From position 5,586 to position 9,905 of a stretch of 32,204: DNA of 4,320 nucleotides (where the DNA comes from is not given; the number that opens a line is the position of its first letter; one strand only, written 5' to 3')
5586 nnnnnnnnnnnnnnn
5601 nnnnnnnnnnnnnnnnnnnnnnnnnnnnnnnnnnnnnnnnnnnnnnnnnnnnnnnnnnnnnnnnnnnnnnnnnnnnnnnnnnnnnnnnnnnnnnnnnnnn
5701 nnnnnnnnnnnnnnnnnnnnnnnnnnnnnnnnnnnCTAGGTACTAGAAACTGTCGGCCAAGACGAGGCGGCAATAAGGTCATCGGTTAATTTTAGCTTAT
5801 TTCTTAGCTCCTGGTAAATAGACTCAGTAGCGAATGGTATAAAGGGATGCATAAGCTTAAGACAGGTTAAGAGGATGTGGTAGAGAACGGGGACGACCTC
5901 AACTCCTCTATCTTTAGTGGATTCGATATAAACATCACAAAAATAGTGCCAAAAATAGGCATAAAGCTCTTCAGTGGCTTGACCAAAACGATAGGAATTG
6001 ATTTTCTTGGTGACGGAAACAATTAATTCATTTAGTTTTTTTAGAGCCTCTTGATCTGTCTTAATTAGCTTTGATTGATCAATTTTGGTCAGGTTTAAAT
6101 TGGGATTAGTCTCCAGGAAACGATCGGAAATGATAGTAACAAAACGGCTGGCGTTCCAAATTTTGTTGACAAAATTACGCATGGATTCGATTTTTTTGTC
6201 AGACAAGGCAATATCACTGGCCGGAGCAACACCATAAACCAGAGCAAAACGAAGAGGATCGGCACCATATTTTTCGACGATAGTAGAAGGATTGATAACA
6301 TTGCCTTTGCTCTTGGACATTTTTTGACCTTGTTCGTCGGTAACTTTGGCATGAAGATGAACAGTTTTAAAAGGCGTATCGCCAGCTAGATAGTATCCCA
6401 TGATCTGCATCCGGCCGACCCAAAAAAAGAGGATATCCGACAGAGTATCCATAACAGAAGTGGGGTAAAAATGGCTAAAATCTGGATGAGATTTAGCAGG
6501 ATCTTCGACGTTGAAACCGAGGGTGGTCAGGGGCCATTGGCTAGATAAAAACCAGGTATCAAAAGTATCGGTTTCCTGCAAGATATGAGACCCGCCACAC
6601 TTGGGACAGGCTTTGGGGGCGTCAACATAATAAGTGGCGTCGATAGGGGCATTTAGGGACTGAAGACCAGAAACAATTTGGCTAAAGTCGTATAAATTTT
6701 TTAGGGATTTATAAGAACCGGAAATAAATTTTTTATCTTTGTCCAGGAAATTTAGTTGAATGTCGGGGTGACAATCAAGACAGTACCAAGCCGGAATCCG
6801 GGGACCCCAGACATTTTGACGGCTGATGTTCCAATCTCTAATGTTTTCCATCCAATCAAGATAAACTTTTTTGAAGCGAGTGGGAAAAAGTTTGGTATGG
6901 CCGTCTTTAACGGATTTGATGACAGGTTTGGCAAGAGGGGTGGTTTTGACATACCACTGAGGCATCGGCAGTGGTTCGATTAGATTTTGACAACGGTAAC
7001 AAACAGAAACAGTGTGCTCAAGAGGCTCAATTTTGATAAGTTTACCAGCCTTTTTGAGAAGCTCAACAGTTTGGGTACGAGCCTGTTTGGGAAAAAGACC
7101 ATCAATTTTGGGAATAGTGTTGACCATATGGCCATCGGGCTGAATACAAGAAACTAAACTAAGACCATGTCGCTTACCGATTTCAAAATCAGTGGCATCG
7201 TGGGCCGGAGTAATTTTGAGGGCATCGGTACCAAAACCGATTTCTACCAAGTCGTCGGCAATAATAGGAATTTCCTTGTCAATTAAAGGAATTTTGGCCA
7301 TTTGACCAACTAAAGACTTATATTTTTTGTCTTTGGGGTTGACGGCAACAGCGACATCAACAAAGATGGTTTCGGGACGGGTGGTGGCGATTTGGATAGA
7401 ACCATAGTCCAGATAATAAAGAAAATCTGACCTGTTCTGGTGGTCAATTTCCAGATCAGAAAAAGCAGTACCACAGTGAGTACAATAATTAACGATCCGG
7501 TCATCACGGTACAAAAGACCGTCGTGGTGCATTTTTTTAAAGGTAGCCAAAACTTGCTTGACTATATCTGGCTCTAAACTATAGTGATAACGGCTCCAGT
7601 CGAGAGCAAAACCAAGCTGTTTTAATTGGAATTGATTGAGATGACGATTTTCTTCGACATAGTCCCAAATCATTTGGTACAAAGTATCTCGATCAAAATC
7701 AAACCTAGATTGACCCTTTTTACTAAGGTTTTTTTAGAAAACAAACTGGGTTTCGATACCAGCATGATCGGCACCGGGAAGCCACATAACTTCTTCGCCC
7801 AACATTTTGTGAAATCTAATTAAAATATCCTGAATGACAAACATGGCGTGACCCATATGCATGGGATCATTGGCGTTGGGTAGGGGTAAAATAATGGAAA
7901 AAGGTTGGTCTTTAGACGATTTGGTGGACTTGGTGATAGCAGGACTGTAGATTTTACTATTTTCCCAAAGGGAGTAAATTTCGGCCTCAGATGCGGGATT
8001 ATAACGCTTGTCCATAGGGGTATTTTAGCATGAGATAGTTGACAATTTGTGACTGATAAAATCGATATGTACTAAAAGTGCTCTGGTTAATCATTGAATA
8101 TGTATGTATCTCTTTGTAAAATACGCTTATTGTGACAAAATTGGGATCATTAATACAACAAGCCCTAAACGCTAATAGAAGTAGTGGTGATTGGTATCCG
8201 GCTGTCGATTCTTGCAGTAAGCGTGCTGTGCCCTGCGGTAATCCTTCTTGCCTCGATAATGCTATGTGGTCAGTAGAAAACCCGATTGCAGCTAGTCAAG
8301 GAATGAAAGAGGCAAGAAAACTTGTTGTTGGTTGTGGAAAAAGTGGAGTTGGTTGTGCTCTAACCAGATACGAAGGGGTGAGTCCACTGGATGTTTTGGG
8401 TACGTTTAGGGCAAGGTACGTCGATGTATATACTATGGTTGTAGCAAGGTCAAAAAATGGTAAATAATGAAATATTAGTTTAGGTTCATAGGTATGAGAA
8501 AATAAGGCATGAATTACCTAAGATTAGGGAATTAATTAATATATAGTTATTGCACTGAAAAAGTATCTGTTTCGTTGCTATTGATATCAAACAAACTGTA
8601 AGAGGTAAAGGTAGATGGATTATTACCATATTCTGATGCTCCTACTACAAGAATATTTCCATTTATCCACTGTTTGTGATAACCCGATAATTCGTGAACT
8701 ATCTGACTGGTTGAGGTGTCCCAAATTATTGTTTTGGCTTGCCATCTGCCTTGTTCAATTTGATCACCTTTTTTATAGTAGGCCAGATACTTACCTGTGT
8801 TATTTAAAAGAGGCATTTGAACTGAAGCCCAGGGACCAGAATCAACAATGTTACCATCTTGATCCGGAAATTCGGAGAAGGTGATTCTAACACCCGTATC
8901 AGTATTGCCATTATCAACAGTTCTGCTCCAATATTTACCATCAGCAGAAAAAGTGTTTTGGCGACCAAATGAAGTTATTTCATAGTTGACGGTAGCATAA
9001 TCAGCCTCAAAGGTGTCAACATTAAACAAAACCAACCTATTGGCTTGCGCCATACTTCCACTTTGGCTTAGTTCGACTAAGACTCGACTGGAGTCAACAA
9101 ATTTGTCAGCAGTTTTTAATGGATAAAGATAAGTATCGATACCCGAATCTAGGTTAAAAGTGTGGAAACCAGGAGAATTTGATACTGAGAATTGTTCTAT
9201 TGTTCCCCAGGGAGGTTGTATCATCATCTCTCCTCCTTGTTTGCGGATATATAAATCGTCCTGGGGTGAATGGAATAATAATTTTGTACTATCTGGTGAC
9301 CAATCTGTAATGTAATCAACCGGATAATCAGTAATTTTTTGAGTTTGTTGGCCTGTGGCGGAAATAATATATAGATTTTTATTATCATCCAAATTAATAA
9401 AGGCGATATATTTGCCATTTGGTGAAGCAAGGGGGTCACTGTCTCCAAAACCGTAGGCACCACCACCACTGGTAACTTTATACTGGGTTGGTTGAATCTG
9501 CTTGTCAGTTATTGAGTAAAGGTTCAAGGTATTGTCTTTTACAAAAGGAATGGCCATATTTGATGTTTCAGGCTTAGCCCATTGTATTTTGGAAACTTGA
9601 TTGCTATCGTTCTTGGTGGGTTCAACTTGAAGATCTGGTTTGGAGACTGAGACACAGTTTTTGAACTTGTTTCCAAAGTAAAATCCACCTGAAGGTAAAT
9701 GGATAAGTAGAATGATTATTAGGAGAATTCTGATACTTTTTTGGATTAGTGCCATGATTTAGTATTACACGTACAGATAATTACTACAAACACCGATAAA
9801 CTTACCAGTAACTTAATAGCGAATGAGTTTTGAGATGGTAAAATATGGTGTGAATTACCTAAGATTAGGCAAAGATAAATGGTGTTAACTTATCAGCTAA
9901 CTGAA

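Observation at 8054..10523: Three tandem copies of the tsaC promoter plus first codons delimit reverse-oriented cassettes between valS and tsaC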

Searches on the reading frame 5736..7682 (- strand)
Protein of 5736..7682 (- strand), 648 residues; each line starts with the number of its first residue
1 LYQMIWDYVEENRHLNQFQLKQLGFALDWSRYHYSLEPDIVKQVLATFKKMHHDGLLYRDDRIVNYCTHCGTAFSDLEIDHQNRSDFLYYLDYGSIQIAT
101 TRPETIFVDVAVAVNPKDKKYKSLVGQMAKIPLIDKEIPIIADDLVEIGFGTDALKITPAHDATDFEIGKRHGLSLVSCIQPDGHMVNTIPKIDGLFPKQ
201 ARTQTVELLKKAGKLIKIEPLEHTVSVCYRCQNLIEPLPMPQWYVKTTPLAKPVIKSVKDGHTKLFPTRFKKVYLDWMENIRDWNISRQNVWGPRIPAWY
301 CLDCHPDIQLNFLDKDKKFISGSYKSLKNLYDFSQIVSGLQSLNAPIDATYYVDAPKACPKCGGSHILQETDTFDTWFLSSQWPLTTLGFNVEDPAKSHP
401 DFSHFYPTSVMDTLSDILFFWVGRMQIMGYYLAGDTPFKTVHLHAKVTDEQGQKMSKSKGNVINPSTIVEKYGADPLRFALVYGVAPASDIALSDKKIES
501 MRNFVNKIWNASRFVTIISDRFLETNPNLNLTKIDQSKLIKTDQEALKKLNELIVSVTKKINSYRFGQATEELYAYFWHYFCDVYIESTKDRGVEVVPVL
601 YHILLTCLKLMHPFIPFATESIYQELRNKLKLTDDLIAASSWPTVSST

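Call 6: search_protein_families(library=pfam, proteins=[window:5736-7682:-], max_evalue=0.01)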
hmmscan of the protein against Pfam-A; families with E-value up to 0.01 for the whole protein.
window:5736-7682:- (648 aa): 6 families
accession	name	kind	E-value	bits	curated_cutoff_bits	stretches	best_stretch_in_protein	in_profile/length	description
PF00133.28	tRNA-synt_1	-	1.7e-77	261.4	22.7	1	3-492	102-412/414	tRNA synthetases class I (I, L, M and V)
PF08264.19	Anticodon_1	-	8e-27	94.4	25.1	1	543-644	1-106/148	Anticodon-binding domain of tRNA ligase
PF09334.17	tRNA-synt_1g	-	1.8e-14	53.7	20.1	1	450-503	323-376/391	tRNA synthetases class I (M)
PF13603.12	tRNA-synt_1_2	-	1e-07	32.1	25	1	124-186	84-146/185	Leucyl-tRNA synthetase, editing domain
PF01406.26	tRNA-synt_1e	-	0.0005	20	27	1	434-483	233-282/301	tRNA synthetases class I (C) catalytic domain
PF01921.24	tRNA-synt_1f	-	0.0005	19.5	27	1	446-500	274-327/360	tRNA synthetases class I (K)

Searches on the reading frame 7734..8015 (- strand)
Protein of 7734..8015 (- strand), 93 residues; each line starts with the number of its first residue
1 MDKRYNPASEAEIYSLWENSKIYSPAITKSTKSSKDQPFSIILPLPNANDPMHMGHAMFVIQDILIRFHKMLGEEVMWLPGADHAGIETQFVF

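Call 6: search_protein_families(library=pfam, proteins=[window:7734-8015:-], max_evalue=0.01)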
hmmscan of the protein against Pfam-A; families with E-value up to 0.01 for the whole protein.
window:7734-8015:- (93 aa): 2 families
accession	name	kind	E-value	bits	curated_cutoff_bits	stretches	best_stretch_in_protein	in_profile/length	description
PF00133.28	tRNA-synt_1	-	9.7e-18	64.5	22.7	1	13-91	2-78/414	tRNA synthetases class I (I, L, M and V)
PF09334.17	tRNA-synt_1g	-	6.6e-08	32.1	20.1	1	43-90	5-53/391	tRNA synthetases class I (M)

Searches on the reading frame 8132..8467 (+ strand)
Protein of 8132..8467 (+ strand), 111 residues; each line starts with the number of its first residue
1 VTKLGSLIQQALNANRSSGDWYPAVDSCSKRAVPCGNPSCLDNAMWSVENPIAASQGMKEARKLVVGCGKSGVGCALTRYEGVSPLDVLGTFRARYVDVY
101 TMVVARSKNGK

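Call 6: search_protein_families(library=pfam, proteins=[window:8132-8467:+], max_evalue=0.01)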
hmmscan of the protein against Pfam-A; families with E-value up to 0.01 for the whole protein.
window:8132-8467:+ (111 aa): 0 families

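Call 20: search_protein_families(library=phrogs, proteins=[window:8132-8467:+], max_evalue=0.01)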
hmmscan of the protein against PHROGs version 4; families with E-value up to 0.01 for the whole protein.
window:8132-8467:+ (111 aa): 0 families

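Call 66: find_encoding_contigs(protein=window:8132-8467:+, flank=6000, max_places=10)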
Protein window:8132-8467:+ (111 aa): 3 contigs read that carry it; 3 places shown.
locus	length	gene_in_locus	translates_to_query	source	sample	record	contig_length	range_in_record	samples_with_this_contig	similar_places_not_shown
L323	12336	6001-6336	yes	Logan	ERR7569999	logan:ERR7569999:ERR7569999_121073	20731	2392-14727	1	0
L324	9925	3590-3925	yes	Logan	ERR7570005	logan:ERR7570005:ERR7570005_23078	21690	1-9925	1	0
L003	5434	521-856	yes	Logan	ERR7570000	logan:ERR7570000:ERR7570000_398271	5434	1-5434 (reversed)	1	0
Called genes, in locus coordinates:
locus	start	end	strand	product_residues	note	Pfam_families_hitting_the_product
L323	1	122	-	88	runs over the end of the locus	PF15738:YafQ_toxin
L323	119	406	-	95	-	-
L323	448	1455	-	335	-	PF00579:tRNA-synt_1b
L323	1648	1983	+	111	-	-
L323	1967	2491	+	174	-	-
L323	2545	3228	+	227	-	PF01386:Ribosomal_L25p, PF14693:Ribosomal_TL5_C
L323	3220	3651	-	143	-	-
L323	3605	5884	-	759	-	PF00133:tRNA-synt_1, PF01406:tRNA-synt_1e (faint), PF09334:tRNA-synt_1g, PF13603:tRNA-synt_1_2 (weak), PF09334:tRNA-synt_1g (weak), PF08264:Anticodon_1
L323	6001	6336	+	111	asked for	-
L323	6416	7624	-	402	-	PF26549:Tricorn_N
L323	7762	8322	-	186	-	-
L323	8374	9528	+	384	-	PF01300:Sua5_yciO_yrdC, PF02367:TsaE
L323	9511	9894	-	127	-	-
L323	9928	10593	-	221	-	-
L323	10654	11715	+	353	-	PF00814:TsaD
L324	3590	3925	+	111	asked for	-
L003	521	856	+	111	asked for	-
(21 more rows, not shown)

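Call 68: search_protein_families(library=padloc, proteins=[window:8132-8467:+], max_evalue=0.01)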
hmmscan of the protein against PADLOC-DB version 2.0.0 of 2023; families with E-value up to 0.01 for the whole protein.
window:8132-8467:+ (111 aa): 0 families

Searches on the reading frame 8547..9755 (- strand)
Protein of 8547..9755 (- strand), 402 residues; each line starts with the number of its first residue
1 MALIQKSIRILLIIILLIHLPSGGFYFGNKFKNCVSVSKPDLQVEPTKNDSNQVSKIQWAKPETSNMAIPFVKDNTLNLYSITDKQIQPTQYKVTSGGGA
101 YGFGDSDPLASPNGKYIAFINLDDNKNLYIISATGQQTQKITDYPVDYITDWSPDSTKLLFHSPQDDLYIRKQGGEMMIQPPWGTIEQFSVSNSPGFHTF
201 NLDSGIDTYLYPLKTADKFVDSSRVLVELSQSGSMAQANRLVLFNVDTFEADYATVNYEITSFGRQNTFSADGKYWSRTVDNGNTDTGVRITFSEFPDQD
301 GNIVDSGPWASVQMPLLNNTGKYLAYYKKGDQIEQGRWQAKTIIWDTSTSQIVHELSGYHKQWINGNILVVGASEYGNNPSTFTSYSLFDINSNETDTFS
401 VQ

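Call 6: search_protein_families(library=pfam, proteins=[window:8547-9755:-], max_evalue=0.01)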
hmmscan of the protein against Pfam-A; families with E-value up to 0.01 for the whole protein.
window:8547-9755:- (402 aa): 2 families
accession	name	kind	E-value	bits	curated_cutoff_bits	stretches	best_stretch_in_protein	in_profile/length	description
PF25174.1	Beta-prop_THOC3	-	0.00036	20.1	305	0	47-168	42-153/272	THOC3 beta-propeller domain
PF00930.27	DPPIV_N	-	0.00062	19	22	0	106-143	46-80/354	Dipeptidyl peptidase IV (DPP IV) N-terminal region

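Call 9: find_encoding_contigs(protein=window:8547-9755:-, flank=10000, max_places=10)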
Protein window:8547-9755:- (402 aa): no gene with exactly this product is on record in the collection.

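Call 20: search_protein_families(library=phrogs, proteins=[window:8547-9755:-], max_evalue=0.01)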
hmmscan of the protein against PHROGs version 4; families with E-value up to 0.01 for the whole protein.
window:8547-9755:- (402 aa): 0 families

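Call 52: find_homologous_proteins(query=window:8547-9755:-, max_evalue=0.00001)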
Query window:8547-9755:- (402 aa): 40 proteins with E <= 0.00001 among 2914 candidates.
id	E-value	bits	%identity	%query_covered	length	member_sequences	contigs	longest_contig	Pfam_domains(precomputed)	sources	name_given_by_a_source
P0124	6.7e-270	913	100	100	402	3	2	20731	PF26549.1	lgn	-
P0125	9.0e-123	428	55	85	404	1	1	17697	PF26549.1,PF07676.19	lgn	-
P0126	1.8e-119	417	48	98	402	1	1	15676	PF26549.1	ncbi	-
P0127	5.8e-116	406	51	98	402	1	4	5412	PF26549.1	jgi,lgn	-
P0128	3.3e-111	390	49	98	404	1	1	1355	PF26549.1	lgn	-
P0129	1.6e-110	388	47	98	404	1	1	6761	PF26549.1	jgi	jgi:hypothetical protein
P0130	1.1e-109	385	45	98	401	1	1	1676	PF26549.1,PF07676.19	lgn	-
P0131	7.6e-108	379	48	94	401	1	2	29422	PF26549.1,PF07676.19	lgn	-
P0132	1.4e-106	375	44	98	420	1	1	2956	-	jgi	jgi:hypothetical protein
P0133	1.5e-106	375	46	96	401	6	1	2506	PF26549.1,PF07676.19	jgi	-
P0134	4.7e-106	373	46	98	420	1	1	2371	PF26549.1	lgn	-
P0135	8.2e-104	366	46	93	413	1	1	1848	PF26549.1,PF07676.19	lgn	-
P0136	5.1e-100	353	45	97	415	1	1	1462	PF26549.1,PF07676.19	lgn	-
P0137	9.6e-97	342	47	86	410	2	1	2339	PF26549.1,PF07676.19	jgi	-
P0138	6.5e-16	76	33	19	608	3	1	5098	PF10647.16,PF25174.2,PF26549.1,PF00930.28,PF14583.13,PF26550.2,PF19283.5,PF07676.19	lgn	-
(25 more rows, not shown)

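Call 53: find_encoding_contigs(protein=P0125, flank=6000, max_places=3)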
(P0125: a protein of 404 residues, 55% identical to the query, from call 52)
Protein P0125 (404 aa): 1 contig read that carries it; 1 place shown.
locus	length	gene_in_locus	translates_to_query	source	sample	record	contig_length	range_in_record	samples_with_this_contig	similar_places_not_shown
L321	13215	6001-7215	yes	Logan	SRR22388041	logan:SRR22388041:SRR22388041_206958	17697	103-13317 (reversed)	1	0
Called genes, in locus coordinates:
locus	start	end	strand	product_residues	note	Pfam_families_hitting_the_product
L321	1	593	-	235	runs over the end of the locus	-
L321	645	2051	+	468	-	-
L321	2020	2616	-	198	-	-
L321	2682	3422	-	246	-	PF01553:Acyltransferase (weak)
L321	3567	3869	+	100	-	PF07883:Cupin_2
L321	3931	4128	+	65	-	-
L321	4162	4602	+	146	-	PF01161:PBP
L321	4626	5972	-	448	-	-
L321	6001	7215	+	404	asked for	PF07676:PD40 (faint), PF26549:Tricorn_N (weak)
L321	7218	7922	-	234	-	PF08713:DNA_alkylation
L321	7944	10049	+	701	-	PF02629:CoA_binding, PF13380:CoA_binding_2, PF13607:Succ_CoA_lig, PF19045:Ligase_CoA_2 (weak), PF13549:ATP-grasp_5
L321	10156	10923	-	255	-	-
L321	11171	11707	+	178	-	PF03372:Exo_endo_phos, PF14529:Exo_endo_phos_2 (weak)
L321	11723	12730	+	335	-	PF01933:CofD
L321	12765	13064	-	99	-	PF00076:RRM_1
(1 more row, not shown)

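Call 54: find_encoding_contigs(protein=P0126, flank=6000, max_places=3)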
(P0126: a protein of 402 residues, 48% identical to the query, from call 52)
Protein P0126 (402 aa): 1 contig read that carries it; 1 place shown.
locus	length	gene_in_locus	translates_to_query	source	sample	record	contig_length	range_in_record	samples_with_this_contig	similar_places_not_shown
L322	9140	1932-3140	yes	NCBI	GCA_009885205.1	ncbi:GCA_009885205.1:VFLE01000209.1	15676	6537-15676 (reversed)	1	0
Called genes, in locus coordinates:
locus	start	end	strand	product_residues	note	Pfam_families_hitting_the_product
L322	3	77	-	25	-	?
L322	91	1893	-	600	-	PF01807:Zn_ribbon_DnaG, PF08275:DNAG_N, PF01751:Toprim, PF13155:Toprim_2, PF13662:Toprim_4, PF10410:DnaB_bind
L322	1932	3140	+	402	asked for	PF26549:Tricorn_N (faint)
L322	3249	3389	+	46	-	PF18919:DUF5670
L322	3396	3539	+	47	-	PF11295:DUF3096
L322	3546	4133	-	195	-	-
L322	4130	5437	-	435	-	-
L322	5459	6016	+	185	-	-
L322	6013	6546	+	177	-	PF06185:YecM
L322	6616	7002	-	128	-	PF00293:NUDIX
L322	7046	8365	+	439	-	PF02689:Herpes_Helicase (faint), PF05970:PIF1, PF13245:AAA_19, PF13604:AAA_30, PF13479:AAA_24 (faint), PF21530:Pif1_2B_dom (faint), PF13538:UvrD_C_2 (weak)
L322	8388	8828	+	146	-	PF00293:NUDIX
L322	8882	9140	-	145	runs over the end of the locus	PF03073:TspO_MBR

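Call 68: search_protein_families(library=padloc, proteins=[window:8547-9755:-], max_evalue=0.01)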
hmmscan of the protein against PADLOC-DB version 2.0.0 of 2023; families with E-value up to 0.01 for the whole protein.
window:8547-9755:- (402 aa): 0 families
